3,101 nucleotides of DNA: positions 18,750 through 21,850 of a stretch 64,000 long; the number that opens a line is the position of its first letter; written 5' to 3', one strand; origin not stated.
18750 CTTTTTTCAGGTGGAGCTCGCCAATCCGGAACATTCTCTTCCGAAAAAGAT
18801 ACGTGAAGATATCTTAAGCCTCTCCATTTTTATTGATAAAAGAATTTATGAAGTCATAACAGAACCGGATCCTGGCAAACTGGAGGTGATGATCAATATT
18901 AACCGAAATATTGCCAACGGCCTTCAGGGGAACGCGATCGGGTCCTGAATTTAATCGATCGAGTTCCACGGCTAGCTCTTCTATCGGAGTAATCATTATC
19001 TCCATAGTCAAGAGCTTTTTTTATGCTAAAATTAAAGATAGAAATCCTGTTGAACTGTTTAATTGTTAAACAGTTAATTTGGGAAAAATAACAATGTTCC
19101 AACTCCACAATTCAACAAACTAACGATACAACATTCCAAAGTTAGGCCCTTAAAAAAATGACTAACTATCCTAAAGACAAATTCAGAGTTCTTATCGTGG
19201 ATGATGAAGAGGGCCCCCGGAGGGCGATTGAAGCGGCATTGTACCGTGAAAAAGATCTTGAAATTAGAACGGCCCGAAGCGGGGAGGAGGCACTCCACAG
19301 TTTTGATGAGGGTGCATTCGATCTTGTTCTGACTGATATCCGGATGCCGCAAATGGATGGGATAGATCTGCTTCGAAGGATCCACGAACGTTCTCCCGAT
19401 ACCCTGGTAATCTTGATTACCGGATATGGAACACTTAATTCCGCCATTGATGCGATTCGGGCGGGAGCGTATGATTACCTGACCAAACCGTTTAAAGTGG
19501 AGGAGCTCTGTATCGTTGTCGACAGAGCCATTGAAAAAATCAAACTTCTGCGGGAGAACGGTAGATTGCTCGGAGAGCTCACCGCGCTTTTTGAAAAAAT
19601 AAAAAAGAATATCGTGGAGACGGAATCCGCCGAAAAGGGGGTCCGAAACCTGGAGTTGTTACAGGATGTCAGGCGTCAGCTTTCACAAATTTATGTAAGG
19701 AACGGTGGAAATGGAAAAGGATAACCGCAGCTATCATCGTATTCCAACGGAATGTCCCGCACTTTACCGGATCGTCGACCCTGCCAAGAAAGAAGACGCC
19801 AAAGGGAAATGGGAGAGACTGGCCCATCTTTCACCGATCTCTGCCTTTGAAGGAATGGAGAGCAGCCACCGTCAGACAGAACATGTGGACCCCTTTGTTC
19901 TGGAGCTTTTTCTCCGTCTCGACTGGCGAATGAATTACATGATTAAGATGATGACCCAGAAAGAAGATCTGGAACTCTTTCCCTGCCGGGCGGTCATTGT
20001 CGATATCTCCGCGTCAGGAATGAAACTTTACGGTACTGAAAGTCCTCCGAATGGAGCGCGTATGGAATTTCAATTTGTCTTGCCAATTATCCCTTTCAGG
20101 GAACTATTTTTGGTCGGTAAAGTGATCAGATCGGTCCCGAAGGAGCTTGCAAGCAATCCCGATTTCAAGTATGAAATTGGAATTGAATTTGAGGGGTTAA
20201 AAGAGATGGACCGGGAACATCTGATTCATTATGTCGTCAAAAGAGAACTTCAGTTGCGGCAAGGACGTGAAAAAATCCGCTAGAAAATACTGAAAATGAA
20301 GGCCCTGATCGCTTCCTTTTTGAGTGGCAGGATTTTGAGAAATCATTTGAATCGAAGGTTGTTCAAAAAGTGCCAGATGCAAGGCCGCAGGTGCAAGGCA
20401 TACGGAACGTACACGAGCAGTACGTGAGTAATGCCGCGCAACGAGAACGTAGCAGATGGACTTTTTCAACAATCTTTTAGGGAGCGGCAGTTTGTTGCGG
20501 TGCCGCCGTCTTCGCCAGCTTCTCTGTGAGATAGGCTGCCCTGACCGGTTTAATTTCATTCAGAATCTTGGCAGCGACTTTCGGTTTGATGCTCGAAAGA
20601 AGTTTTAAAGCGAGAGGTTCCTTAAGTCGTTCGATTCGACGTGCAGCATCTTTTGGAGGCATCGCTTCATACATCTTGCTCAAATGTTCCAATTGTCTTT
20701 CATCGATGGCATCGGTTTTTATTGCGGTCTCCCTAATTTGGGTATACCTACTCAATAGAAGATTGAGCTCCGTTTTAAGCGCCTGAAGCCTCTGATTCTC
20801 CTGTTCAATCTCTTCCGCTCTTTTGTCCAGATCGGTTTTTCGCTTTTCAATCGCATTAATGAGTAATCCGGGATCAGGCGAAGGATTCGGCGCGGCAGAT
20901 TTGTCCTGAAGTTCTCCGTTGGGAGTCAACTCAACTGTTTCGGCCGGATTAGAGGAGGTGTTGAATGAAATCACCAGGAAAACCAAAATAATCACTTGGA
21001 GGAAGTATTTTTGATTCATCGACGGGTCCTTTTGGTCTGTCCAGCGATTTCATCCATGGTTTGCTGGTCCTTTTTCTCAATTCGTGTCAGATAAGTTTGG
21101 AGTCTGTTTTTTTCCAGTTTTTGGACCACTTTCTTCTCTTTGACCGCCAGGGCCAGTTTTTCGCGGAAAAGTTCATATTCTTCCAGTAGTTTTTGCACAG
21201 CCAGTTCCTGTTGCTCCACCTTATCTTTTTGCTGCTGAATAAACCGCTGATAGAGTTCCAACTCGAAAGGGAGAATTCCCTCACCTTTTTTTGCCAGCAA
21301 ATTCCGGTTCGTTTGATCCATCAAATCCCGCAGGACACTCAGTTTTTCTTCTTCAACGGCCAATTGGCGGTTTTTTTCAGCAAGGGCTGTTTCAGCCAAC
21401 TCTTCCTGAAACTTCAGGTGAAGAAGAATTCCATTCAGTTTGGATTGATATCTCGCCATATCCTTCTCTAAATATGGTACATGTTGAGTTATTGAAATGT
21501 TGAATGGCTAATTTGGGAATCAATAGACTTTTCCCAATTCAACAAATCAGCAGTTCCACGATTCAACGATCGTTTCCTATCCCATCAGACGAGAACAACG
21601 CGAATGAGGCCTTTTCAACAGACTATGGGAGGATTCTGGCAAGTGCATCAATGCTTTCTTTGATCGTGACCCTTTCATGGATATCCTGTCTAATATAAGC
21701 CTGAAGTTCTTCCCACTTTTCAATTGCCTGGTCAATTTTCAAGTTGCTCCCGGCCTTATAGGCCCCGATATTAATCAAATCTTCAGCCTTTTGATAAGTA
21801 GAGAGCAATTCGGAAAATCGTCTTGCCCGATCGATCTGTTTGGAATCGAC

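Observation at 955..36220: Recurrent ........-centred element just upstream of several flagellar start codons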

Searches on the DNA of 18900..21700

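Call 42: search_rna_families(source=window, start=18900, end=21700, threshold=evalue, max_evalue=10)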
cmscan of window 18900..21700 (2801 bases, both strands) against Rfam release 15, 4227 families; matches with E-value up to 10: 3.
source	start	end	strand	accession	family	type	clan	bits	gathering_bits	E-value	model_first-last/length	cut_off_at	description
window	20697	20728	+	RF01333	CRISPR-DR20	Gene; CRISPR;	-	22.5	42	0.16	1-36/36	no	CRISPR RNA direct repeat element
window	21345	21389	-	RF03021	RT-18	Gene; sRNA;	-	20.8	41.3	2.2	1-84/84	no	RT-18 RNA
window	21518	21592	-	RF01120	sR33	Gene; snRNA; snoRNA; CD-box;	-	14.7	37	9.1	1-55/55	no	Small nucleolar RNA sR33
